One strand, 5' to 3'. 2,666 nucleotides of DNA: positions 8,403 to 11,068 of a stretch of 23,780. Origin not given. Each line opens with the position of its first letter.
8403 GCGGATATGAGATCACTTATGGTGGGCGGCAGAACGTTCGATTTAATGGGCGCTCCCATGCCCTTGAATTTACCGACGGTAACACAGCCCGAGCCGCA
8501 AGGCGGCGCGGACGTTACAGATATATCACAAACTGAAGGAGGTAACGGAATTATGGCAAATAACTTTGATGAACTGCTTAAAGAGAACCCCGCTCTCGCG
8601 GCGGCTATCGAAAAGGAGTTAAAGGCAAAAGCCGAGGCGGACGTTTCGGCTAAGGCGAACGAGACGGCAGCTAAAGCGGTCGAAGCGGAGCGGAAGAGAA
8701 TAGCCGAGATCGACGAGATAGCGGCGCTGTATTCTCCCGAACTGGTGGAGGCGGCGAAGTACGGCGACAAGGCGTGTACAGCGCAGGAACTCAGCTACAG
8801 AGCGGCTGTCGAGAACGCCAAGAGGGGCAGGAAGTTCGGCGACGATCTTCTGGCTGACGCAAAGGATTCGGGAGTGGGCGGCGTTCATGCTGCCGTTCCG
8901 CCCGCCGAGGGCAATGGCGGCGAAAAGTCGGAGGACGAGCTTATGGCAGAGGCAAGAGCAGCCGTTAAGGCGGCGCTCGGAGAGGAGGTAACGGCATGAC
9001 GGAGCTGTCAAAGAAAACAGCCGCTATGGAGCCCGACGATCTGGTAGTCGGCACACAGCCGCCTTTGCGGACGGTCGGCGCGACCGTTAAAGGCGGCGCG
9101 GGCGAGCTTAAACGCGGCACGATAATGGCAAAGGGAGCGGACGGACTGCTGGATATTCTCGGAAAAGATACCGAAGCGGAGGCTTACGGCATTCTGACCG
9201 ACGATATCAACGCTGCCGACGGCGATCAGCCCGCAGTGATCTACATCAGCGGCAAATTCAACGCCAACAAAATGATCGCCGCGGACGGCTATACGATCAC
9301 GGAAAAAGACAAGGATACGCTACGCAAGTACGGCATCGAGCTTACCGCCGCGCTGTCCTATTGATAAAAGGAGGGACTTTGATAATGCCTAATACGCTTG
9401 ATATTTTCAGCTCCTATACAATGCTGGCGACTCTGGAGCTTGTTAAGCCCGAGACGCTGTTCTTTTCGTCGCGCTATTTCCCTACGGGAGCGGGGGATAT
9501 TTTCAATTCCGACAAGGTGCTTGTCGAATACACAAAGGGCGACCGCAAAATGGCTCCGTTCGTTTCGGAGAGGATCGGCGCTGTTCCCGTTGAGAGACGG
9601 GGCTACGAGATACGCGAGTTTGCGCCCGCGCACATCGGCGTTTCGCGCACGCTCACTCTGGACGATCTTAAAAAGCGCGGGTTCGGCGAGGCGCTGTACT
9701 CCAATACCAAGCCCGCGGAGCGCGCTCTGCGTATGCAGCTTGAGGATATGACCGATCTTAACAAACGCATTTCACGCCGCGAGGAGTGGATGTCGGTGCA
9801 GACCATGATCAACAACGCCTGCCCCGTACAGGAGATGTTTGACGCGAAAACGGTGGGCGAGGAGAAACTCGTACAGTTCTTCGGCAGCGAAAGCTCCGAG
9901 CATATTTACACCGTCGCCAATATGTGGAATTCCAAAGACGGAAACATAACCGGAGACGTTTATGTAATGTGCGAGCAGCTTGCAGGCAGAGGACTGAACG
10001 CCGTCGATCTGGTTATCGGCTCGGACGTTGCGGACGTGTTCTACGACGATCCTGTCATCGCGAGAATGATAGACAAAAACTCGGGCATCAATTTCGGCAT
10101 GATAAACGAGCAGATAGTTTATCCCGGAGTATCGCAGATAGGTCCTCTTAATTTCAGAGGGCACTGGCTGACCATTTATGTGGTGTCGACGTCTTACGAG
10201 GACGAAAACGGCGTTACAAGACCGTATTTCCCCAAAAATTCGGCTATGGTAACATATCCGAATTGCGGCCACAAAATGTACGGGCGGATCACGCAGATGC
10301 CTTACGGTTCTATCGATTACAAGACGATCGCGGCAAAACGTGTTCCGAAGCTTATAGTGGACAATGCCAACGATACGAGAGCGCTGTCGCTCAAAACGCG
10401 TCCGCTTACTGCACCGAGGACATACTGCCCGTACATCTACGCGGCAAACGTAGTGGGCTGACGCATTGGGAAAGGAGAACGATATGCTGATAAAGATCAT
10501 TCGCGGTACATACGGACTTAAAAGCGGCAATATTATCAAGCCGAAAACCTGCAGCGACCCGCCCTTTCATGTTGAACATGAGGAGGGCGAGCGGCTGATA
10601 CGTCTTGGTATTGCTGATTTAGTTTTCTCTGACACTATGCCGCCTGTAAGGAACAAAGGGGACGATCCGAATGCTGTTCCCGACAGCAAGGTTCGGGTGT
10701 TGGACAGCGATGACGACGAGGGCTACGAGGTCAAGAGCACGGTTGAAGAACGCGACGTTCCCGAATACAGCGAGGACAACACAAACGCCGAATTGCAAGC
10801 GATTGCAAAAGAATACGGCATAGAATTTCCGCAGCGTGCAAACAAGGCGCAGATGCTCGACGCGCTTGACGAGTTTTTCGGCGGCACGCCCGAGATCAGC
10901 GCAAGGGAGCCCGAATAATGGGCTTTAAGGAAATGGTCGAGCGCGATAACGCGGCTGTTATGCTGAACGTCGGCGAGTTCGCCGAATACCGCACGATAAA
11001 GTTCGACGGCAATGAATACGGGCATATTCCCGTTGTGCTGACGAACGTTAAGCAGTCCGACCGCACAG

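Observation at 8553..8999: Internal in-frame start with a strong RBS inside the protease gene (lambda C/Nu3-like nested scaffold)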

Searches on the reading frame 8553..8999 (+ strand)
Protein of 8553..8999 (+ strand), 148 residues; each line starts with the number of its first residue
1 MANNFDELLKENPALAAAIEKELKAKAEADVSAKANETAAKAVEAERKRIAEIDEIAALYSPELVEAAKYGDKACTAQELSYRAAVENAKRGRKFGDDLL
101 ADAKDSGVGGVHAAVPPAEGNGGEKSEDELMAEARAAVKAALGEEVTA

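Call 5: search_protein_families(library=pfam, proteins=[window:8553-8999:+], max_evalue=0.01)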
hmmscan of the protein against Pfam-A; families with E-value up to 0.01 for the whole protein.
window:8553-8999:+ (148 aa): 0 families

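Call 6: search_protein_families(library=phrogs, proteins=[window:8553-8999:+], max_evalue=0.001)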
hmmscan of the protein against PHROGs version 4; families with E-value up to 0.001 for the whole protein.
window:8553-8999:+ (148 aa): 1 family
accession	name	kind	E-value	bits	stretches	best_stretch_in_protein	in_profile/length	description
phrog_53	-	head and packaging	7.5e-08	33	1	8-140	325-457/583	head maturation protease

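Call 35: find_homologous_proteins(query=window:8553-8996:+, max_evalue=0.001)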
Query window:8553-8996:+ (148 aa): 26 proteins with E <= 0.001 among 510 candidates.
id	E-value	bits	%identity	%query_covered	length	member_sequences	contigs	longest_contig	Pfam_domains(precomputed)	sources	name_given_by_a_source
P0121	8.0e-52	193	72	99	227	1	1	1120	-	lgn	-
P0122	5.3e-51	191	73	98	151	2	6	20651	-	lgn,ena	-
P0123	1.7e-24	105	49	98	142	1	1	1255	-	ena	-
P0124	9.2e-23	99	47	97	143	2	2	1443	-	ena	-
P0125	9.8e-23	99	47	94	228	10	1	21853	-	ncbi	-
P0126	6.2e-21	93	45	97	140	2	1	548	-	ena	-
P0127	6.6e-21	93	54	71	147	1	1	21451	-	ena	-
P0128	1.7e-19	89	48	92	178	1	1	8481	-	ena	-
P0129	1.9e-19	89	49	94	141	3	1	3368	-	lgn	-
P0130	2.6e-16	79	46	91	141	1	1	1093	-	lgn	-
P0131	4.6e-16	78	43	95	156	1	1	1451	-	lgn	-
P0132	2.7e-15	75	48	94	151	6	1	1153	-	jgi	jgi:RNA 3'-terminal phosphate cyclase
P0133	4.8e-15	74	39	95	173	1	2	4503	-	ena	-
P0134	5.7e-15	74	45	80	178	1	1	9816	-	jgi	-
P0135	6.5e-14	71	44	72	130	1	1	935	-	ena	-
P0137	1.6e-13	70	46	66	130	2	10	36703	-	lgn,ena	-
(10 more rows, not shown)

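Call 36: find_encoding_contigs(protein=P0122, flank=3000, max_places=3)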
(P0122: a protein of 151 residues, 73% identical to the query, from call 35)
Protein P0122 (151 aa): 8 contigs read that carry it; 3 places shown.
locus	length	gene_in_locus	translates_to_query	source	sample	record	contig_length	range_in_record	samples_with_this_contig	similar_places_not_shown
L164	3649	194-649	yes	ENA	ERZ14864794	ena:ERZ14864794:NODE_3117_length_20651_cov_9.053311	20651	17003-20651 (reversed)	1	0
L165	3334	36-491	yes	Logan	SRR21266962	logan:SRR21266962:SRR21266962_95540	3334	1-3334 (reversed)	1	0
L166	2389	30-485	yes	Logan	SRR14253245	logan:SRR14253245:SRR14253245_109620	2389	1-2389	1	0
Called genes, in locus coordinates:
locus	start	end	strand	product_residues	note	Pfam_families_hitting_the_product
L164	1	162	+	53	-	?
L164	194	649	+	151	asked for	-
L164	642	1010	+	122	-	PF02924:HDPD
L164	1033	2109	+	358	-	PF03864:Phage_cap_E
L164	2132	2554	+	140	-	-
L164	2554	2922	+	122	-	-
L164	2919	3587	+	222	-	-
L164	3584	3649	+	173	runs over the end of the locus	-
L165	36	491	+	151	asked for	-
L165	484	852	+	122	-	PF02924:HDPD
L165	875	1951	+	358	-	PF03864:Phage_cap_E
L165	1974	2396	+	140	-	-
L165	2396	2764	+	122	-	-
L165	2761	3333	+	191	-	?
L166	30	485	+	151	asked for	-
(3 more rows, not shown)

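Call 37: find_encoding_contigs(protein=P0137, flank=3000, max_places=3)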
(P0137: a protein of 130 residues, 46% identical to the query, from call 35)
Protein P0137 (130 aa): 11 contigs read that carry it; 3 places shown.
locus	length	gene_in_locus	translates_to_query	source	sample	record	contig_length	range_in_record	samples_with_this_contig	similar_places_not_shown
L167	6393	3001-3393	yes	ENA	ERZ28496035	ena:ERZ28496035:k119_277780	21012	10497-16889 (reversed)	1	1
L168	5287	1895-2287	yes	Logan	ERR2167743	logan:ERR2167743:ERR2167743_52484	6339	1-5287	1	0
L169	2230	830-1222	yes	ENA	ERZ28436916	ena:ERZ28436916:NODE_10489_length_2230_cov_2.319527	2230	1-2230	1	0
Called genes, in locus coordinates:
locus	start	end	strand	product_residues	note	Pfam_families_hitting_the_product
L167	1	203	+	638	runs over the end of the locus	PF05876:GpA_ATPase, PF20454:GpA_nuclease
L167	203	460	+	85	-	-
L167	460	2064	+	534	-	PF05136:Phage_portal_2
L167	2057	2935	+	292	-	PF00574:CLP_protease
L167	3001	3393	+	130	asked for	-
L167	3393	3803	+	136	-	PF02924:HDPD (weak)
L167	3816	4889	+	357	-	PF03864:Phage_cap_E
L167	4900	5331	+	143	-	-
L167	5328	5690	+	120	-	-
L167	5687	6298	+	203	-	-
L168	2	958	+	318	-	?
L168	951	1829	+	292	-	PF00574:CLP_protease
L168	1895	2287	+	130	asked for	-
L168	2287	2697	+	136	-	PF02924:HDPD (weak)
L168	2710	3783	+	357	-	PF03864:Phage_cap_E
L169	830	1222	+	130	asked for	-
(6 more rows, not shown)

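Call 38: find_encoding_contigs(protein=P0127, flank=3000, max_places=2)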
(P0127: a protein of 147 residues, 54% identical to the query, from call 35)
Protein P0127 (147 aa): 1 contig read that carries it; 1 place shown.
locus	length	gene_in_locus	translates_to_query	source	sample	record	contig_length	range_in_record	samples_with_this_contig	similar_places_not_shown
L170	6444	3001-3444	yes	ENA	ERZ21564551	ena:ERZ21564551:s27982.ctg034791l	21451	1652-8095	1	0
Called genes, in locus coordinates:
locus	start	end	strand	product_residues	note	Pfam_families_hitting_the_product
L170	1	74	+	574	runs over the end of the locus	?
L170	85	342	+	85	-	-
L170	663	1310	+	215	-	PF05136:Phage_portal_2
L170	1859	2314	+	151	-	-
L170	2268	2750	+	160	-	PF00574:CLP_protease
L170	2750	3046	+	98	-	-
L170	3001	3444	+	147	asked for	-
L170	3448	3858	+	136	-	-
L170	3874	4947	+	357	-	PF03864:Phage_cap_E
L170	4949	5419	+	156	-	-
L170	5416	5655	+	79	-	-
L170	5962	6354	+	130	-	-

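Call 59: search_solved_structures(query=A3, max_evalue=1)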
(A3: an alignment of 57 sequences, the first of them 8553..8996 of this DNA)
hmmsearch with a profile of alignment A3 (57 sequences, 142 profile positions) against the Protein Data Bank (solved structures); distinct sequences matched with E-value up to 1: 0.

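Call 60: search_protein_families(library=ncbifam, proteins=[window:8553-8999:+], max_evalue=0.01)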
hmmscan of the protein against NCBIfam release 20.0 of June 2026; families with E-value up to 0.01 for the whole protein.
window:8553-8999:+ (148 aa): 0 families

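Call 62: search_dna_similar(query=window:8553-8996:+, collection=phages, mode=protein, max_rows=40, max_evalue=0.001)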
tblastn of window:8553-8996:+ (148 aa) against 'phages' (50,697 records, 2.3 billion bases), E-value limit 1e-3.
Records with a match: 14; places in all: 14; records where one place covers at least 80% of the query: 4.
Best place of each record, by identity: <60% 14.
By first word of the organism name: Faecalibacterium 8; Bacteriophage 4; Phage 1; Roseburia 1.
By host as written in the record: - 6; Faecalibacterium prausnitzii 6; Faecalibacterium sp. HTF-238 1; Faecalibacterium sp. L2-61 1.
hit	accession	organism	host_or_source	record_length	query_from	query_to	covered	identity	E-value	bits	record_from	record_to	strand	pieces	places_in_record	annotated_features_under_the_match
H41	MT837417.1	Bacteriophage sp.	human fecal samples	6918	32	145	77%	43.3%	4e-15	76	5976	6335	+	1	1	record has no annotation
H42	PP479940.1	Faecalibacterium phage Pioen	Faecalibacterium sp. HTF-238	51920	1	126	85%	38.6%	4e-12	68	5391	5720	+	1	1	hypothetical protein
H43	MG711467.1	Faecalibacterium phage FP_Taranis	Faecalibacterium prausnitzii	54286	1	126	85%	38.6%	4e-12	68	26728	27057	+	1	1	Clp protease-like protein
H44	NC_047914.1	Faecalibacterium phage FP_Taranis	Faecalibacterium prausnitzii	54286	1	126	85%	38.6%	4e-12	68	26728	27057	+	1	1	head maturation protease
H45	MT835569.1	Bacteriophage sp.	human fecal samples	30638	36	139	70%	46.2%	1e-16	81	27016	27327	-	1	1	record has no annotation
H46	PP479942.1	Faecalibacterium phage Lelie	Faecalibacterium sp. L2-61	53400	36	139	70%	46.2%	1e-16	81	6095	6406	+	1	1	hypothetical protein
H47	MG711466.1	Faecalibacterium phage FP_Toutatis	Faecalibacterium prausnitzii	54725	36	139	70%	46.2%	1e-16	81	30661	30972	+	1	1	capsid assembly protease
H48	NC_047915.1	Faecalibacterium phage FP_Toutatis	Faecalibacterium prausnitzii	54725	36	139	70%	46.2%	1e-16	81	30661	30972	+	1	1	head maturation protease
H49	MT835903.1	Bacteriophage sp.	human fecal samples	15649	1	126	85%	37.8%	3e-11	66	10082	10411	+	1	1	record has no annotation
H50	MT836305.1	Bacteriophage sp.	human fecal samples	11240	30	129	68%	41.2%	1e-6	52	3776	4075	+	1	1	record has no annotation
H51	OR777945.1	Phage nd4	-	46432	30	129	68%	40.2%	3e-6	51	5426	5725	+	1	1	head-tail preconnector protease C / head, scaffolding domain Nu3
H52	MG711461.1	Faecalibacterium phage FP_Lagaffe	Faecalibacterium prausnitzii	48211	34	123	61%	44.0%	1e-9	61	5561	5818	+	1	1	Clp protease-like protein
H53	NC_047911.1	Faecalibacterium phage FP_Lagaffe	Faecalibacterium prausnitzii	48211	34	123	61%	44.0%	1e-9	61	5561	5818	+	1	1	head maturation protease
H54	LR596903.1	Roseburia phage Shimadzu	-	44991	43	111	47%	42.9%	6e-7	53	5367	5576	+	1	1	orf05: Clp protease-like scafolding protein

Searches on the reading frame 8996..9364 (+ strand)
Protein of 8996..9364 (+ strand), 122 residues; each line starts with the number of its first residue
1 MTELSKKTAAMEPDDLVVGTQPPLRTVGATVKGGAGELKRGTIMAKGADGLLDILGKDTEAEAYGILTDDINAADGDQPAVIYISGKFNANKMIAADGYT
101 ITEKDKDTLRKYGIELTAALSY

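Call 5: search_protein_families(library=pfam, proteins=[window:8996-9364:+], max_evalue=0.01)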
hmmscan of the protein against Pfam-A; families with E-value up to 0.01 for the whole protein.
window:8996-9364:+ (122 aa): 1 family
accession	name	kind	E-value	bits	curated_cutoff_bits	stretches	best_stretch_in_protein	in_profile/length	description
PF02924.19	HDPD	-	1.7e-08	35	29.1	1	13-107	8-106/116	Bacteriophage lambda head decoration protein D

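Call 6: search_protein_families(library=phrogs, proteins=[window:8996-9364:+], max_evalue=0.001)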
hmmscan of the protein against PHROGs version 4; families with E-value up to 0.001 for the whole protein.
window:8996-9364:+ (122 aa): 3 families
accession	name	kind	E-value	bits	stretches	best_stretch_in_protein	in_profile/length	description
phrog_49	-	head and packaging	2.6e-18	67.3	1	5-118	19-138/147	head decoration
phrog_909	-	head and packaging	7.5e-05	23.9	1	31-100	34-99/113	major head protein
phrog_19421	-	head and packaging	0.00024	22.2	1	23-114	21-103/106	head decoration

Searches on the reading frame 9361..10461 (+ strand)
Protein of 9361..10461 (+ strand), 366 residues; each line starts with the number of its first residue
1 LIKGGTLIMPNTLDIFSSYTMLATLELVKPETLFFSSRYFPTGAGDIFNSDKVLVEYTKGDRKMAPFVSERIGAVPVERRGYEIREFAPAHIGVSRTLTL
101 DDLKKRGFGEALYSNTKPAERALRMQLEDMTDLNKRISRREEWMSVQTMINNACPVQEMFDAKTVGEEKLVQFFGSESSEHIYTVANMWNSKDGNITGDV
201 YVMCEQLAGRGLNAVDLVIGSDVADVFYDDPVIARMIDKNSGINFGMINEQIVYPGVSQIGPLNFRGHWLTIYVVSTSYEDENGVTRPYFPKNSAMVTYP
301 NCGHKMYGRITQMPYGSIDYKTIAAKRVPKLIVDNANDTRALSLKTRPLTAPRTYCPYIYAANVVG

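Call 5: search_protein_families(library=pfam, proteins=[window:9361-10461:+], max_evalue=0.01)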
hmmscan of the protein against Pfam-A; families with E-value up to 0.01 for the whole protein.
window:9361-10461:+ (366 aa): 1 family
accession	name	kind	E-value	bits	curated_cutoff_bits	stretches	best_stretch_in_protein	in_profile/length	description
PF03864.22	Phage_cap_E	-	2.6e-39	135.6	22.9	1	19-353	3-319/329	Phage major capsid protein E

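Call 6: search_protein_families(library=phrogs, proteins=[window:9361-10461:+], max_evalue=0.001)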
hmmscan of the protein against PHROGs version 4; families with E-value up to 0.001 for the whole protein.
window:9361-10461:+ (366 aa): 4 families
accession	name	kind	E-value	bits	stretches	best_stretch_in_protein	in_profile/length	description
phrog_29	-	head and packaging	2.9e-44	152.9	1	8-354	21-349/439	major head protein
phrog_6281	-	unknown function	1.3e-16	61.9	1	14-161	2-148/209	-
phrog_2353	-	head and packaging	5.6e-10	39.5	1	22-311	10-290/481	major head protein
phrog_6020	-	head and packaging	0.00035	20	0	47-314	33-292/473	major head protein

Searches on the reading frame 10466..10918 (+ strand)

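Call 5: search_protein_families(library=pfam, proteins=[window:10466-10918:+], max_evalue=0.01)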
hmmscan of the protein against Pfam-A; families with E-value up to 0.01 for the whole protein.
window:10466-10918:+ (150 aa): 1 family
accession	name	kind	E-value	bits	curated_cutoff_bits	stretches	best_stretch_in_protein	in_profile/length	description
PF07498.18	Rho_N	-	0.00035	20.9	24.9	1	108-133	8-33/43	Rho termination factor, N-terminal domain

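Call 6: search_protein_families(library=phrogs, proteins=[window:10466-10918:+], max_evalue=0.001)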
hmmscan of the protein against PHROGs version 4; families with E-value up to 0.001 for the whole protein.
window:10466-10918:+ (150 aa): 2 families
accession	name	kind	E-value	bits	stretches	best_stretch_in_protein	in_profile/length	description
phrog_3281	-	DNA, RNA and nucleotide metabolism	1.5e-14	55.3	1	7-135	1-101/107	endonuclease VII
phrog_2250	-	unknown function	0.00094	20.2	0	79-136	106-162/168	-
